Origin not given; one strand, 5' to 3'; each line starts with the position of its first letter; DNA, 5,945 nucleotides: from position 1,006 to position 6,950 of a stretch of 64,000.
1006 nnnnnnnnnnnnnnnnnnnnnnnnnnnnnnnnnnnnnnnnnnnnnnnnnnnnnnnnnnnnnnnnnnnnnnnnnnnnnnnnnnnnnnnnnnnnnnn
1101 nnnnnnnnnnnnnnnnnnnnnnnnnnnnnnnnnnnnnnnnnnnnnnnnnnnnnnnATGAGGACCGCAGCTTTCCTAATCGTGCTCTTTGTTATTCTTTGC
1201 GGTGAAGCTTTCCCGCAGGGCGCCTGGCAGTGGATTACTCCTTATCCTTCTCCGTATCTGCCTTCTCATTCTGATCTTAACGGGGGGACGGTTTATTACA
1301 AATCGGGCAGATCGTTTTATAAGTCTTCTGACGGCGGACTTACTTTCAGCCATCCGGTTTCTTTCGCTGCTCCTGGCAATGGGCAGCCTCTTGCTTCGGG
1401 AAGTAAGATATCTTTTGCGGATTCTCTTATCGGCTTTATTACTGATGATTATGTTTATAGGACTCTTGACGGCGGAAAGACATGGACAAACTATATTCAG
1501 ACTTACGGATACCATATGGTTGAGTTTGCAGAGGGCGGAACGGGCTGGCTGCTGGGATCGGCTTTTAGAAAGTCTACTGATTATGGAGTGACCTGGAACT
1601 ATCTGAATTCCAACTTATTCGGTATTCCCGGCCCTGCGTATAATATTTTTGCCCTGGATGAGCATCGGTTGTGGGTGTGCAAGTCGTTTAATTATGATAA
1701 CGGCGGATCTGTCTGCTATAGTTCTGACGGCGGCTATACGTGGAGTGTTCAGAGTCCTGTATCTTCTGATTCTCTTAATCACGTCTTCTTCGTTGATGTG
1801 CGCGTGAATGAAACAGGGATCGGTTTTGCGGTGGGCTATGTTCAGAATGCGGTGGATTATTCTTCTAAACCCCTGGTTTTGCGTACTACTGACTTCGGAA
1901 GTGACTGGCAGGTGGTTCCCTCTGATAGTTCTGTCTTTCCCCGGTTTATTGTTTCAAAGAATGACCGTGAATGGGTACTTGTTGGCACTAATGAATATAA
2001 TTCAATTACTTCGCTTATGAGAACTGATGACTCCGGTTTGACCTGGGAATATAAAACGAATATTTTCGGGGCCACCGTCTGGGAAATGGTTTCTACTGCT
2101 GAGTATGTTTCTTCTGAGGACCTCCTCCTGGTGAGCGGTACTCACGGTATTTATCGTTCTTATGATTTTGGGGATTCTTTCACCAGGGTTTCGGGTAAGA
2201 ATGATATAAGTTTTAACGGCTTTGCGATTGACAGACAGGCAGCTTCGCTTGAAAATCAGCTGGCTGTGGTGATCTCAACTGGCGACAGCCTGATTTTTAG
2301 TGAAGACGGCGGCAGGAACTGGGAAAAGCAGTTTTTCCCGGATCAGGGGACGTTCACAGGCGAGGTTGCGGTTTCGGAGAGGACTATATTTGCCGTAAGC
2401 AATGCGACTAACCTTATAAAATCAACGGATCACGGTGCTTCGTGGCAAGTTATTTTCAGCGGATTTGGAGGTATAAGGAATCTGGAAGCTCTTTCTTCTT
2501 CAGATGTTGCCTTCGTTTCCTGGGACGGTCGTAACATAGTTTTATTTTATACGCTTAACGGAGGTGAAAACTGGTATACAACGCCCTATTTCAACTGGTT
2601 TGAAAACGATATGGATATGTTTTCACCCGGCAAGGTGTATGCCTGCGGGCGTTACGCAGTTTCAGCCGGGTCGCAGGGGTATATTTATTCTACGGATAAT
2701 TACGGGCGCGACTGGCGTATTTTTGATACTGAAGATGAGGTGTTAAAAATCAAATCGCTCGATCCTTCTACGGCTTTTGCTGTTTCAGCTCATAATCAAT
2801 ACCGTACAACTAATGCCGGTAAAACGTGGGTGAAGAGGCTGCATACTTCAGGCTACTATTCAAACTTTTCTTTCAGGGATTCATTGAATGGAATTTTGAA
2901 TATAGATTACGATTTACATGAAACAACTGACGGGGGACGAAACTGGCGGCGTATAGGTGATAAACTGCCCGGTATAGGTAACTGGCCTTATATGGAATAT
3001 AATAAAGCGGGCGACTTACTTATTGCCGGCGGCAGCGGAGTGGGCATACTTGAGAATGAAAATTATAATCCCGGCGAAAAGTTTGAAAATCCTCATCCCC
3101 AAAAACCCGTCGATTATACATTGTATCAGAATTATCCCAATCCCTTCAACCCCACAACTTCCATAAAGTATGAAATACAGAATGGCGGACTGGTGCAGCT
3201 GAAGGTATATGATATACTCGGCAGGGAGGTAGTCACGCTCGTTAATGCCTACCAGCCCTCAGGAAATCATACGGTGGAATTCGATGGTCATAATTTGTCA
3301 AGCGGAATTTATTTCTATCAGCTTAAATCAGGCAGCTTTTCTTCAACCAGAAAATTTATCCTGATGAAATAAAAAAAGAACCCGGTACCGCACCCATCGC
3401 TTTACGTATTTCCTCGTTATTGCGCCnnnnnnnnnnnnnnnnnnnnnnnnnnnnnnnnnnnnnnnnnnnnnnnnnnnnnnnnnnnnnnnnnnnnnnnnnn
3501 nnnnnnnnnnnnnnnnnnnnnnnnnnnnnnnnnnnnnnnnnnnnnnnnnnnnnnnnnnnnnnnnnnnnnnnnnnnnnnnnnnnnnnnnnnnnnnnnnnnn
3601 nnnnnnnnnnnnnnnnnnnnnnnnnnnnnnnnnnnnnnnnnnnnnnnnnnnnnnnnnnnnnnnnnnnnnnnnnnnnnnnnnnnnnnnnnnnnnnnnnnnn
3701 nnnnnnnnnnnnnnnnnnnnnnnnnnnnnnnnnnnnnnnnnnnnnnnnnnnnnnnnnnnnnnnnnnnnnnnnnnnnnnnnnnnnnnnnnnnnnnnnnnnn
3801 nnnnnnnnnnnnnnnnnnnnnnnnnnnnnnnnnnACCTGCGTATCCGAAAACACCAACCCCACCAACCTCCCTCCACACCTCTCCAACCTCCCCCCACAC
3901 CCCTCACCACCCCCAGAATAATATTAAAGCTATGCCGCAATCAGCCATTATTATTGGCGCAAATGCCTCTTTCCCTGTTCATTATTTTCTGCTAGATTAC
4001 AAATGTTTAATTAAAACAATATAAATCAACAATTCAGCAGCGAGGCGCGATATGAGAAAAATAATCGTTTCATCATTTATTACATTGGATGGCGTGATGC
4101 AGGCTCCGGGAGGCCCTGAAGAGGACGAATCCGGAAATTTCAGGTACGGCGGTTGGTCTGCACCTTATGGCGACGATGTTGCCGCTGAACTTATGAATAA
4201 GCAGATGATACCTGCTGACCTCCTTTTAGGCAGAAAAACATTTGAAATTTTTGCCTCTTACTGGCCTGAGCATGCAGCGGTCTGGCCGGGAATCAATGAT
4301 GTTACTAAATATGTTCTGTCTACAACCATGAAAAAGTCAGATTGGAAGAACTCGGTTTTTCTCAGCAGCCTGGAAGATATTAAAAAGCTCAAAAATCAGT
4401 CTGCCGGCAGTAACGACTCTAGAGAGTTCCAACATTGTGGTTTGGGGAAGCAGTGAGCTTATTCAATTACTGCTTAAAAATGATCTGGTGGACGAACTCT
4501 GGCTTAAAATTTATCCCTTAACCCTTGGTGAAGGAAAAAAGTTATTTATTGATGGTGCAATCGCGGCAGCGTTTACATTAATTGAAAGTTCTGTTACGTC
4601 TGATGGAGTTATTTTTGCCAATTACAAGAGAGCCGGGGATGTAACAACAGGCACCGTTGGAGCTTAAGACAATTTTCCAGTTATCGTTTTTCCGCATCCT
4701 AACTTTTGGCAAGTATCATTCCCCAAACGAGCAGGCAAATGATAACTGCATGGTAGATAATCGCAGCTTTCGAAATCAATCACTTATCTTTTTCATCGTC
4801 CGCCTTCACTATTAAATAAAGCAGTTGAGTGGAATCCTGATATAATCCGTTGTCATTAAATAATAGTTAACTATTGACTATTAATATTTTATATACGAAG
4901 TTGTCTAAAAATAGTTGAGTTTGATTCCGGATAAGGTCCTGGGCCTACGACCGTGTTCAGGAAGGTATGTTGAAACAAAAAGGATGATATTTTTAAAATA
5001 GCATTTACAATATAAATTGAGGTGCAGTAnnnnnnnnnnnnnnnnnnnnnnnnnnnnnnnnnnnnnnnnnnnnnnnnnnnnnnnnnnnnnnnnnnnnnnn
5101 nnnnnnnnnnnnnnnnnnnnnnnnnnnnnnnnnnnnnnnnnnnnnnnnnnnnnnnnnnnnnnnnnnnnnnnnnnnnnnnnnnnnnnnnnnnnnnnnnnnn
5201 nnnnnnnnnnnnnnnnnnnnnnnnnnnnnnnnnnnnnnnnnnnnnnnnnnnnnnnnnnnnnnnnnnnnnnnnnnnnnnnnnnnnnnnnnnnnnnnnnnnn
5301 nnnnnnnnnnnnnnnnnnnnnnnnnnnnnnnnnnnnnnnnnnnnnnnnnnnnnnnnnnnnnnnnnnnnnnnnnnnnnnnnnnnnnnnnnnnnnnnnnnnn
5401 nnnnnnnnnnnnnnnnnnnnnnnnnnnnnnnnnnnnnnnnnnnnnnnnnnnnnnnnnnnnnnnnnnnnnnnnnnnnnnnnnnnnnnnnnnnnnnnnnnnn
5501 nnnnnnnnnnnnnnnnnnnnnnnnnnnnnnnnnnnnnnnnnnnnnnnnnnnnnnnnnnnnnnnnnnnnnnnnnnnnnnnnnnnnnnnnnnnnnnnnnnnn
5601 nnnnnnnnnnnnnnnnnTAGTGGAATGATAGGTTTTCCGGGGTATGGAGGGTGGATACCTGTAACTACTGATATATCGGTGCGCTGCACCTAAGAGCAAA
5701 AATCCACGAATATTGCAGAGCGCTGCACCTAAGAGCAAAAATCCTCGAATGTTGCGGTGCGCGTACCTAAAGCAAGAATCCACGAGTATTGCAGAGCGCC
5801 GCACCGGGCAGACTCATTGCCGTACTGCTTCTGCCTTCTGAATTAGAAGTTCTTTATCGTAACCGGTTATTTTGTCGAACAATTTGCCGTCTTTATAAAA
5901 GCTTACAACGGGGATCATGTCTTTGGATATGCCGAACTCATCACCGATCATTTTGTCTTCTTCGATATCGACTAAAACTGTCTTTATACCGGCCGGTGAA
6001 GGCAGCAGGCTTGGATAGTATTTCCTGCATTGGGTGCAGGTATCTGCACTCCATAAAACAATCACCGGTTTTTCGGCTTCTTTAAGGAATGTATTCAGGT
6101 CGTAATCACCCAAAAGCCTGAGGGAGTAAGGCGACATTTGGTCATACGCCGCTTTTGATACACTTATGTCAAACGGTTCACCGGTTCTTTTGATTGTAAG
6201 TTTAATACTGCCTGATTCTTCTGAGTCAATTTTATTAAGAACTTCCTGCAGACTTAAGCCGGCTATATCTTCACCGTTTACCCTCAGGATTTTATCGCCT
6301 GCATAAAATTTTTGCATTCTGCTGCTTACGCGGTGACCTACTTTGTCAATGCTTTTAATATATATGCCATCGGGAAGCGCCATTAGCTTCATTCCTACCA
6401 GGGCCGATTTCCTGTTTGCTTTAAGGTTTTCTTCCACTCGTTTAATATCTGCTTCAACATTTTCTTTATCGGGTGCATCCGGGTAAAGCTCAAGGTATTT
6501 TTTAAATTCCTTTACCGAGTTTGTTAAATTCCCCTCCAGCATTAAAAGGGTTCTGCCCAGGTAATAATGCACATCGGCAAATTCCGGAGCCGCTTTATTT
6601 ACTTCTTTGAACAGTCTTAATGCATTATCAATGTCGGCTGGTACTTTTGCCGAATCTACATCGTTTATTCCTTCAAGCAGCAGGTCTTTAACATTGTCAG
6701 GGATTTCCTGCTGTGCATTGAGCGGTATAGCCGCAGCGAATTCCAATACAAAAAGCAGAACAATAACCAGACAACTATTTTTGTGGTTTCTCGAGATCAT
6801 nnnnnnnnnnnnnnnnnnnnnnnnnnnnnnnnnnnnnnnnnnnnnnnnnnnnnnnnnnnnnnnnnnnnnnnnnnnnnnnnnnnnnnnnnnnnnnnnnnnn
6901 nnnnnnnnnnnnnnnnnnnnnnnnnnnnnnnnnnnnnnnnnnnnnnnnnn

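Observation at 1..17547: Abundant intergenic repeat family built on the hairpin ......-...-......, confined to the first 17.6 kb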

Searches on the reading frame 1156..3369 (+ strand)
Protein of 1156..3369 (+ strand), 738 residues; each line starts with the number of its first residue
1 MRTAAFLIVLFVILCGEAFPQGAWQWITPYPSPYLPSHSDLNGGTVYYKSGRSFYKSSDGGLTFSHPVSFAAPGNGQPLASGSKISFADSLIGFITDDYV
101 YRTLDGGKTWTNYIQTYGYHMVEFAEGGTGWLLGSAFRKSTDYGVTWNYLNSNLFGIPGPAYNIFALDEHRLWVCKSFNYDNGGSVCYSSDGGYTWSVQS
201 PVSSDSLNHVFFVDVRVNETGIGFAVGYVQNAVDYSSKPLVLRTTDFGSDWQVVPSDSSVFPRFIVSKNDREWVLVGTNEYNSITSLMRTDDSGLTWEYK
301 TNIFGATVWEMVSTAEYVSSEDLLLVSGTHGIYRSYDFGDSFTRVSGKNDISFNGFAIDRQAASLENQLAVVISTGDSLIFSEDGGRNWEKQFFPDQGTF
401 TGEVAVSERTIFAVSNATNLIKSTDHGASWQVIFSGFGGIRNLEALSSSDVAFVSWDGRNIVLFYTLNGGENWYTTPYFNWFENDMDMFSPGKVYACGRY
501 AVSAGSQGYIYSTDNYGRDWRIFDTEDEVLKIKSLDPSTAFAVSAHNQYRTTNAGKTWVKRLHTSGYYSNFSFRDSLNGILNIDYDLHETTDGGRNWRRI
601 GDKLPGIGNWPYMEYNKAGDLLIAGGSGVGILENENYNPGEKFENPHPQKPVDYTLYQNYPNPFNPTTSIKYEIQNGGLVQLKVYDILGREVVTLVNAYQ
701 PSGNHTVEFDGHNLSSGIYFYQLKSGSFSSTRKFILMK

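Call 94: search_protein_families(library=pfam, proteins=[window:1156-3369:+], max_evalue=0.001)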
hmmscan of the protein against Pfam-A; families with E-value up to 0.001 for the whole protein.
window:1156-3369:+ (738 aa): 3 families
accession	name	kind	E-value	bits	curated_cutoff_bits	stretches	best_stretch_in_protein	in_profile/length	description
PF02012.26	BNR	-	5.8e-13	47.2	27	0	188-197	2-11/12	BNR/Asp-box repeat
PF18962.6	Por_Secre_tail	-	1.8e-11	44.6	27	1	660-735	2-74/75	Secretion system C-terminal sorting domain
PF13088.12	BNR_2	-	0.00014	21.7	31.4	0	137-298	84-249/277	BNR repeat-like domain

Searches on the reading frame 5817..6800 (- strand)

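Call 94: search_protein_families(library=pfam, proteins=[window:5817-6800:-], max_evalue=0.001)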
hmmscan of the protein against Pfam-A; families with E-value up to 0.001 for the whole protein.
window:5817-6800:- (328 aa): 5 families
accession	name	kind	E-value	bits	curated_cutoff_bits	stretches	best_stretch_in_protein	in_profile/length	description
PF00085.26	Thioredoxin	-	4.5e-07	30.3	23.5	1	235-321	10-99/103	Thioredoxin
PF17820.7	PDZ_6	-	2.7e-05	24.2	27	1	167-205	18-54/54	PDZ domain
PF13432.12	TPR_16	-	3.2e-05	24.7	32.7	1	56-110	12-65/65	Tetratricopeptide repeat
PF00595.29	PDZ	-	3.4e-05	24.6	23.2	1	131-204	8-81/81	PDZ domain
PF14559.12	TPR_19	-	0.00043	21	25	0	56-109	6-58/68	Tetratricopeptide repeat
